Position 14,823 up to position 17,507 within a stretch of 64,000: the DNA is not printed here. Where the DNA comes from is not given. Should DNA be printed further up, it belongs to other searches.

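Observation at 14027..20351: Orphan glycyl radical enzyme co-operonic with a DmpFG-type aldolase/acylating dehydrogenase and an Ldh2-family dehydrogenase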

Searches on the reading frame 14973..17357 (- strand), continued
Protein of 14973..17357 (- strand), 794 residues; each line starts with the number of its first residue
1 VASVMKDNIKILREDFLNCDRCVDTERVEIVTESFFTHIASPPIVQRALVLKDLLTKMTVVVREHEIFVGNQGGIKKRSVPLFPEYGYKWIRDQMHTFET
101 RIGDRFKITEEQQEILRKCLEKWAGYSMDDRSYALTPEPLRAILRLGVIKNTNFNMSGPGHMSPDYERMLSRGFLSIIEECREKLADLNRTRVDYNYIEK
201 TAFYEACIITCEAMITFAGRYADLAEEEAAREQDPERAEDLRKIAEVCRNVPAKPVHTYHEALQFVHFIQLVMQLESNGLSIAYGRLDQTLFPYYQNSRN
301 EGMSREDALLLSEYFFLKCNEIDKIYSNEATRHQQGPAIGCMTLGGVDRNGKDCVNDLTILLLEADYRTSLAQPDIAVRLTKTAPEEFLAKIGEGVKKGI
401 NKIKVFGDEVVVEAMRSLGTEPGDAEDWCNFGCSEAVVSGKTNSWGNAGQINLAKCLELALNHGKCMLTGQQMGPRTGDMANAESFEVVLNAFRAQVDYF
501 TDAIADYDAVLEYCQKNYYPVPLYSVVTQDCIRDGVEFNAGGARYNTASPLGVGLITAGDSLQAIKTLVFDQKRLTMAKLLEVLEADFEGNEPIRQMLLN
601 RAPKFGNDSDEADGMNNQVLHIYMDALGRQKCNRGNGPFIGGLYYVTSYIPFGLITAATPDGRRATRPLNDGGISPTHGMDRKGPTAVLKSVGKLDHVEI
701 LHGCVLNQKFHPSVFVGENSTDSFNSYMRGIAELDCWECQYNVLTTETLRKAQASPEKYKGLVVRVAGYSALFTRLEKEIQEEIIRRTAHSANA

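Call 9: find_encoding_contigs(protein=P0003, flank=10000, max_places=2)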
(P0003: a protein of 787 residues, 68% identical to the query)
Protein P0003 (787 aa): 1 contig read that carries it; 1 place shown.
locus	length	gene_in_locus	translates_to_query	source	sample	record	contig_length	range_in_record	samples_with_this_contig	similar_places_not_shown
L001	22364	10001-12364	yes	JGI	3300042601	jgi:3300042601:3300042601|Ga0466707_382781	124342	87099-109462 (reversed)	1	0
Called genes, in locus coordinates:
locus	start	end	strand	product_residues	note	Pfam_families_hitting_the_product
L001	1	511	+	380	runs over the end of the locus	PF02595:Gly_kinase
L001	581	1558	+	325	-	PF07991:KARI_N (faint), PF00389:2-Hacid_dh, PF02826:2-Hacid_dh_C, PF03446:NAD_binding_2 (weak)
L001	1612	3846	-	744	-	PF00356:LacI, PF00532:Peripla_BP_1, PF13407:Peripla_BP_4, PF01547:SBP_bac_1, PF13416:SBP_bac_8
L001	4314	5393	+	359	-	PF00532:Peripla_BP_1, PF13407:Peripla_BP_4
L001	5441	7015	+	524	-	PF00005:ABC_tran, PF13304:AAA_21 (faint), PF00005:ABC_tran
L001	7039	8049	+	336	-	PF02653:BPD_transp_2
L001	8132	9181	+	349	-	PF02653:BPD_transp_2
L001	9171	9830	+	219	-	PF01177:Asp_Glu_race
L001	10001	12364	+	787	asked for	PF02901:PFL-like, PF01228:Gly_radical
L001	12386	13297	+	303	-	PF00037:Fer4 (weak), PF13353:Fer4_12, PF04055:Radical_SAM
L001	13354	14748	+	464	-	PF00923:TAL_FSA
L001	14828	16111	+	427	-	PF09861:Lar_N (weak), PF04015:DUF362 (weak)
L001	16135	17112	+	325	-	PF00248:Aldo_ket_red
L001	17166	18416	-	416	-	PF07005:SBD_N, PF17042:NBD_C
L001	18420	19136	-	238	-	PF00596:Aldolase_II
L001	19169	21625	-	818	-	PF00676:E1_dh, PF02779:Transket_pyr, PF02780:Transketolase_C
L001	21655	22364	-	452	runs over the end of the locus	PF00890:FAD_binding_2 (weak), PF01134:GIDA, PF01266:DAO (faint), PF07992:Pyr_redox_2, PF12831:FAD_oxidored, PF13738:Pyr_redox_3, PF00070:Pyr_redox, PF02852:Pyr_redox_dim, +3 more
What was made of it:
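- Sister locus L001 has a TAL/FSA-family aldolase directly after the activase (call 9).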

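Call 10: find_encoding_contigs(protein=P0002, flank=10000, max_places=2)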
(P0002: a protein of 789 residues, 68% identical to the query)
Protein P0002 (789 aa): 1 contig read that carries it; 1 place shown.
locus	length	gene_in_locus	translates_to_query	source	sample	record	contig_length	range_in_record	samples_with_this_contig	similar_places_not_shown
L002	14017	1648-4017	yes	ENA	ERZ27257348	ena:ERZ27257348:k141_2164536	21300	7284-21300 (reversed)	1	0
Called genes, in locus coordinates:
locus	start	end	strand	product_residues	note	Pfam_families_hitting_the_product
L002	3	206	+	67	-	?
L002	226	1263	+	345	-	PF00248:Aldo_ket_red, PF13187:Fer4_9 (weak), PF13534:Fer4_17 (weak)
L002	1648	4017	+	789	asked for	PF02901:PFL-like, PF01228:Gly_radical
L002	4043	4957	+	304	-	PF12837:Fer4_6 (faint), PF12838:Fer4_7 (weak), PF13353:Fer4_12 (weak), PF04055:Radical_SAM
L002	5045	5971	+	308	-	PF00682:HMGL-like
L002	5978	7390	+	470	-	PF00171:Aldedh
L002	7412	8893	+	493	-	PF01144:CoA_trans (faint), PF02550:AcetylCoA_hydro, PF13336:AcetylCoA_hyd_C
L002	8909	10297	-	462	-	PF00890:FAD_binding_2 (weak), PF01134:GIDA (faint), PF07992:Pyr_redox_2, PF12831:FAD_oxidored (weak), PF13450:NAD_binding_8 (weak), PF13738:Pyr_redox_3, PF00070:Pyr_redox, PF02852:Pyr_redox_dim, +2 more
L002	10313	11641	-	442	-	PF00364:Biotin_lipoyl, PF02817:E3_binding, PF00198:2-oxoacid_dh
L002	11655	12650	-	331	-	PF02779:Transket_pyr, PF02780:Transketolase_C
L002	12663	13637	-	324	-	PF00676:E1_dh, PF00456:Transketolase_N, PF13292:DXP_synthase_N (weak)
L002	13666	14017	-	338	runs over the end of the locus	PF00248:Aldo_ket_red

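Call 11: find_encoding_contigs(protein=P0004, flank=10000, max_places=2)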
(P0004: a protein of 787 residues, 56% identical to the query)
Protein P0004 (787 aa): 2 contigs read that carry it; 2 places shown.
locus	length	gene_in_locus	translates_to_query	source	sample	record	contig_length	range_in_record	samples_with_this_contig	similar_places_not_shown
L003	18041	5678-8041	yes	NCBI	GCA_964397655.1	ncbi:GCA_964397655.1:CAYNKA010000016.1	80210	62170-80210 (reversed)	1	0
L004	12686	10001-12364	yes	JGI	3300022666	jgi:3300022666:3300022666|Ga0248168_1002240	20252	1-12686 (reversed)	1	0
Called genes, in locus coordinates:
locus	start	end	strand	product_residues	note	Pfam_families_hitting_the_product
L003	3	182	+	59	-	?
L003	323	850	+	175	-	PF04290:DctQ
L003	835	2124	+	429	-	PF06808:DctM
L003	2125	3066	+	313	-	PF00005:ABC_tran, PF13304:AAA_21 (weak)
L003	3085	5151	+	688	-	PF12679:ABC2_membrane_2, PF12698:ABC2_membrane_3, PF13346:ABC2_membrane_5 (weak), PF09822:ABC_transp_aux, PF14258:DUF4350 (weak)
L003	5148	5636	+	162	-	-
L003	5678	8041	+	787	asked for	PF02901:PFL-like, PF01228:Gly_radical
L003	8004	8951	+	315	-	PF13353:Fer4_12 (weak), PF00037:Fer4 (weak), PF12837:Fer4_6 (faint), PF13237:Fer4_10 (weak), PF13353:Fer4_12 (weak), PF04055:Radical_SAM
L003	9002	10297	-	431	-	PF06808:DctM, PF03606:DcuC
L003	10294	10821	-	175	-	PF04290:DctQ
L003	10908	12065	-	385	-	PF03480:DctP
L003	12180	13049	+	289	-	PF13483:Lactamase_B_3, PF12706:Lactamase_B_2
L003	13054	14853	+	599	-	PF00672:HAMP, PF06580:His_kinase, PF02518:HATPase_c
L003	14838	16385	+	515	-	PF00072:Response_reg, PF00165:HTH_AraC (weak), PF12833:HTH_18, PF00165:HTH_AraC (weak)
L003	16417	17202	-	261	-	PF00756:Esterase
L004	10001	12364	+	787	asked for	PF02901:PFL-like, PF01228:Gly_radical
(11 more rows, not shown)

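Call 14: find_encoding_contigs(protein=P0001, flank=10000, max_places=3)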
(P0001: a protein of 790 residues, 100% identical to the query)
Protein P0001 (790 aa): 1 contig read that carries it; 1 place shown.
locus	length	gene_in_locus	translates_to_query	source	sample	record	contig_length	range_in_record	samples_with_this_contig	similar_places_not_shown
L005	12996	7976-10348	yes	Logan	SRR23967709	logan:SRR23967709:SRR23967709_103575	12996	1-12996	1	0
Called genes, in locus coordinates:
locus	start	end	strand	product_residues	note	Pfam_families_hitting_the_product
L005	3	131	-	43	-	?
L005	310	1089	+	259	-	PF09339:HTH_IclR, PF01614:IclR_C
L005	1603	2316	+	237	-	PF04290:DctQ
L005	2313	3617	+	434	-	PF06808:DctM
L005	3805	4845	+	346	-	PF03480:DctP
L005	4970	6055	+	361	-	PF02615:Ldh_2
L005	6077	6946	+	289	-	PF01118:Semialdhyde_dh, PF09290:AcetDehyd-dimer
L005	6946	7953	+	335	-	PF00682:HMGL-like, PF07836:DmpG_comm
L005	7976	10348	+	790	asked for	PF02901:PFL-like, PF01228:Gly_radical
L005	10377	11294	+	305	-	PF13353:Fer4_12 (weak), PF04055:Radical_SAM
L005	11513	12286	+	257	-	PF00106:adh_short, PF08659:KR, PF13561:adh_short_C2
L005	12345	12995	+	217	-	?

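Call 26: find_related_loci(query=A1, collection=genome_contigs, flank=10000)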
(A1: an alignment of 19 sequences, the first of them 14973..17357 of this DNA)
Query A1 (794 aa) in genome_contigs; peptide patterns used: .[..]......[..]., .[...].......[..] (x = any residue, [..] = any of these).
600 stretches matched a pattern (row limit reached: there are more); 599 encode a relative of the query (tblastn E <= 1e-3); the best 80 are kept; 80 distinct loci.
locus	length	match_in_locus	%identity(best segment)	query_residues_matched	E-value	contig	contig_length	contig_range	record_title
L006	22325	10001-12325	40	12-791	0e+0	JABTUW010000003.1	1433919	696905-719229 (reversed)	MAG: Anaerolineales bacterium isolate H5_CFX7 seq003, whole genome shotgun sequence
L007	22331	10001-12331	39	11-790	6e-175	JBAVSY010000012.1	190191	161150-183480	MAG: Candidatus Korobacteraceae bacterium isolate MFD01097_ilm_asm_bin2 k127_301099, whole genome shotgun sequence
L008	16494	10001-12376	37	1-791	4e-166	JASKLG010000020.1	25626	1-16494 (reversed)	MAG: Bacillota bacterium isolate DJKA70_ANT-KO_bin.42 scaffold_241, whole genome shotgun sequence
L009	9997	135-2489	38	3-790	4e-165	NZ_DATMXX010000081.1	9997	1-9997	MAG: Sporomusa sp. isolate SMAG_U13131 k141_2986, whole genome shotgun sequence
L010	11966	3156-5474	38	12-789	5e-161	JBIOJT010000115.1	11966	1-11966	MAG: Candidatus Methylomirabilales bacterium isolate GcC5-40 k141_1383454_length_11966_cov_25.8391, whole genome shotgun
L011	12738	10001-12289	38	22-790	2e-159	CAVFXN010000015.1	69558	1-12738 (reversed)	Bacteroidaceae bacterium isolate SRR8978373_cleanbin_000004 genome assembly, contig: Spades_SRR8978373_contig_14, whole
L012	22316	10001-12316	36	9-790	4e-159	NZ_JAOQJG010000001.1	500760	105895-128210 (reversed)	Anaerostipes amylophilus strain H1_26 .13414_6_14.1, whole genome shotgun sequence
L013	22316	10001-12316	37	12-788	2e-157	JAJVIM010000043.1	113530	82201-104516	MAG: Anaerolineae bacterium isolate Bin_81R c_000000000799, whole genome shotgun sequence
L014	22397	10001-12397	37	1-792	6e-157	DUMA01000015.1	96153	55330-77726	MAG TPA_asm: Thermoanaerobacterales bacterium isolate AS04akNAM_31 16384_AS04, whole genome shotgun sequence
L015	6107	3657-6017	36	9-790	5e-157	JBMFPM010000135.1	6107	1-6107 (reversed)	MAG: Anaerolineae bacterium isolate KM4338-63 NODE_6616_length_6107_cov_3.805354, whole genome shotgun sequence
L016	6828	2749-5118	36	9-791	5e-155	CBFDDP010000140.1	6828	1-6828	MAG TPA_asm: uncultured bacterium isolate SRR26215674_binner13_Refined_32 genome assembly, contig: ERZ25073485.10896, wh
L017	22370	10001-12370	36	9-791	5e-153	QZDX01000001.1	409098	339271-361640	Bacterium 1XD21-13 strain 1XD21-13 Scaffold1_1, whole genome shotgun sequence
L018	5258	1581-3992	36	23-788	9e-155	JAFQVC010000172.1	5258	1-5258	MAG: Clostridia bacterium isolate RGIG2178 Goat_Colon.Co__c2531811, whole genome shotgun sequence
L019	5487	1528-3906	37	5-790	5e-154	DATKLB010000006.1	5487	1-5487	MAG TPA_asm: Spirochaetia bacterium isolate SMAG_U14674 k141_320270, whole genome shotgun sequence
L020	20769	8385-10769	35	4-790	2e-151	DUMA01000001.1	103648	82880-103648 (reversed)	MAG TPA_asm: Thermoanaerobacterales bacterium isolate AS04akNAM_31 1880_AS04, whole genome shotgun sequence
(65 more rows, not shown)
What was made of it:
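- Tried and rejected: The genome_contigs scan with a family alignment (call 26) chose motifs generic to all PFL2 enzymes.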

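Call 67: find_encoding_contigs(protein=P0122, flank=1000, max_places=1)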
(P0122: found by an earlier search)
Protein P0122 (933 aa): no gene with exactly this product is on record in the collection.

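Call 80: predict_structure(alignment_id=A1)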
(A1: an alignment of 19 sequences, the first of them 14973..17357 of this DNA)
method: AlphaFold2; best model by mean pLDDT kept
length: 794 residues; sequences in the alignment: 19
mean_pLDDT: 87.6   pTM: 0.90
mean pLDDT of the five models: 87.6, 80.7, 79.5, 79.5, 72.1
residues with pLDDT >= 90: 453; 70-90: 280; 50-70: 44; < 50: 17
segments of 3 or more residues with pLDDT < 50: 1-3, 671-679, 792-794
pLDDT, mean of each block of 10 residues (from residue 1): 68 88 90 95 96 95 92 84 84 87 79 94 92 94 88 74 92 97 91 84 98 98 98 95 97 97 96 82 88 97 95 93 79 59 92 94 91 88 93 83 88 91 93 84 82 93 93 94 94 97 92 90 94 94 90 87 96 96 95 92 86 92 93 85 61 75 80 46 80 85 76 86 91 88 84 89 75 80 72 41
secondary structure, 60 per line:
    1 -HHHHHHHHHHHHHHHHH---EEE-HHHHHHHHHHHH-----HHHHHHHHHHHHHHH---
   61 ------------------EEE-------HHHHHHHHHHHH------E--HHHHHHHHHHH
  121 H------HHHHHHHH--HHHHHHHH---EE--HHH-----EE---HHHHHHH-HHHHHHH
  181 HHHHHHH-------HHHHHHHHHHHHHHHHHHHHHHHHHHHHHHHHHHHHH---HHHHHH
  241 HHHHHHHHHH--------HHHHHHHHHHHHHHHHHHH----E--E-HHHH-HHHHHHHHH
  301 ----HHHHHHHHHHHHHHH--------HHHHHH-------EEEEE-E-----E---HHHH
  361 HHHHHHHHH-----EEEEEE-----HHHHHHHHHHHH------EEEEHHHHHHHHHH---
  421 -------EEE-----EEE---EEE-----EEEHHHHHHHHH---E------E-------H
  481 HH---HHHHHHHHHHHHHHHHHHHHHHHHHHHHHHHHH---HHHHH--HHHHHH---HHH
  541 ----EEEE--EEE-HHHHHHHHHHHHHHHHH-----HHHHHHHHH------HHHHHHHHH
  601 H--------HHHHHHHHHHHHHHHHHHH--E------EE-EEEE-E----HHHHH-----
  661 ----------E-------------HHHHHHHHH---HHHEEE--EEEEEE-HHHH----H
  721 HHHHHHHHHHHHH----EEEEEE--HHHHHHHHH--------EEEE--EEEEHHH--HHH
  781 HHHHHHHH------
elements in order (helices of 4 or more, strands of 3 or more residues): H2-18 E22-24 H26-37 H43-57 E79-81 H89-100 H110-121 H128-135 H138-145 H166-172 H174-187 H195-231 H235-250 H259-277 H287-290 H292-300 H305-319 H328-333 E341-345 H357-369 E375-380 H386-397 E404-407 H408-417 E428-430 E436-438 E442-444 E450-452 H453-461 H486-518 H522-526 H529-534 E545-548 E551-553 H555-571 H577-585 H592-601 H610-628 E641-644 H651-655 H685-693 E700-702 E705-710 H712-715 H720-733 E738-743 H746-754 E763-766 E769-772 H778-788

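Call 82: fold_search(model_id=the predicted structure, library=pdb)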
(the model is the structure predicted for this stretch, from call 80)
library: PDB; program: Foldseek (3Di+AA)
matches with E <= 10: 290; with E <= 0.001: 61
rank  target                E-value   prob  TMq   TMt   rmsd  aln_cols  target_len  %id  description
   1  1r8w_A                2.9e-67  1.00  0.94  0.94   2.0       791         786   36  Native structure of the B12-independent glycerol dehydratase from clostridium butyricum (released 2004-06-01)
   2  9rcp_B                3.4e-63  1.00  0.94  0.94   1.9       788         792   34  1,2-propanediol dehydratase with 0.1 % 1,3-propanediol additive (released 2025-06-11)
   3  9rco_A                1.3e-62  1.00  0.94  0.94   1.9       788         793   34  1,2-propanediol dehydratase with 0.1 % glycerol additive (released 2025-06-11)
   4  9rcq_A                5.2e-62  1.00  0.94  0.92   1.9       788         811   34  1,2-propanediol dehydratase with no ligand additives (released 2025-06-11)
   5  5i2g_B                1.4e-61  1.00  0.94  0.94   2.1       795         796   34  1,2-propanediol Dehydration in Roseburia inulinivorans; Structural Basis for Substrate and Enantiomer Selectivity (released 2016-06-01)
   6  8iof_A                3.0e-61  1.00  0.94  0.94   2.2       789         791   32  Crystal structure of N-methyl-Cis-4-hydroxy-D-proline dehydratase in Clostridium sp. FS41 (released 2024-03-27)
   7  9rcp_C                6.8e-61  1.00  0.94  0.94   1.9       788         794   34  1,2-propanediol dehydratase with 0.1 % 1,3-propanediol additive (released 2025-06-11)
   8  5i2g_A                6.8e-61  1.00  0.94  0.94   2.1       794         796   34  1,2-propanediol Dehydration in Roseburia inulinivorans; Structural Basis for Substrate and Enantiomer Selectivity (released 2016-06-01)
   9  5i2a_A                1.2e-60  1.00  0.94  0.89   2.1       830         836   32  1,2-propanediol Dehydration in Roseburia inulinivorans; Structural Basis for Substrate and Enantiomer Selectivity (released 2016-06-01)
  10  9ht9_A                5.6e-60  1.00  0.93  0.93   2.1       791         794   32  CutC in complex with inhibitor1 (released 2026-01-14)
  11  5i2a_B                1.1e-59  1.00  0.94  0.89   2.1       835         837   32  1,2-propanediol Dehydration in Roseburia inulinivorans; Structural Basis for Substrate and Enantiomer Selectivity (released 2016-06-01)
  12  8iof_C                1.5e-59  1.00  0.93  0.93   2.3       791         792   32  Crystal structure of N-methyl-Cis-4-hydroxy-D-proline dehydratase in Clostridium sp. FS41 (released 2024-03-27)
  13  5fau_A                2.7e-59  1.00  0.93  0.93   2.1       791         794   32  wild-type choline TMA lyase in complex with choline (released 2016-09-28)
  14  5fau_B                6.1e-59  1.00  0.93  0.92   2.2       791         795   32  wild-type choline TMA lyase in complex with choline (released 2016-09-28)
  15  6vue_A                8.8e-59  1.00  0.92  0.91   2.3       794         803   32  wild-type choline TMA lyase in complex with 1-methyl-1,2,3,6-tetrahydropyridin-3-ol (released 2020-11-04)
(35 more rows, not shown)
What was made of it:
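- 14973..17345 (-): Orphan glycyl radical enzyme (Cys-x-Glu type); 790 aa from the ATG, 794 aa from the GTG at 17357. The AlphaFold model has pLDDT 87.6 and TM 0.94 to 1R8W at 36% identity (calls 80, 82).
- On Glycyl radical enzyme superfamily (PFL-like): The model has TM 0.94 to solved GREs (call 82).
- Closest known: GRE 1,2-propanediol dehydratase. Same: Same eliminase fold (TM 0.94; call 82).
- Closest known: YbiW/PflD anhydro-hexitol-6-phosphate GRE isomerases with FSA-type aldolases. Different: Identity is 32-34% (call 82).
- The model has TM 0.94 to glycerol and propanediol dehydratases (call 82).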
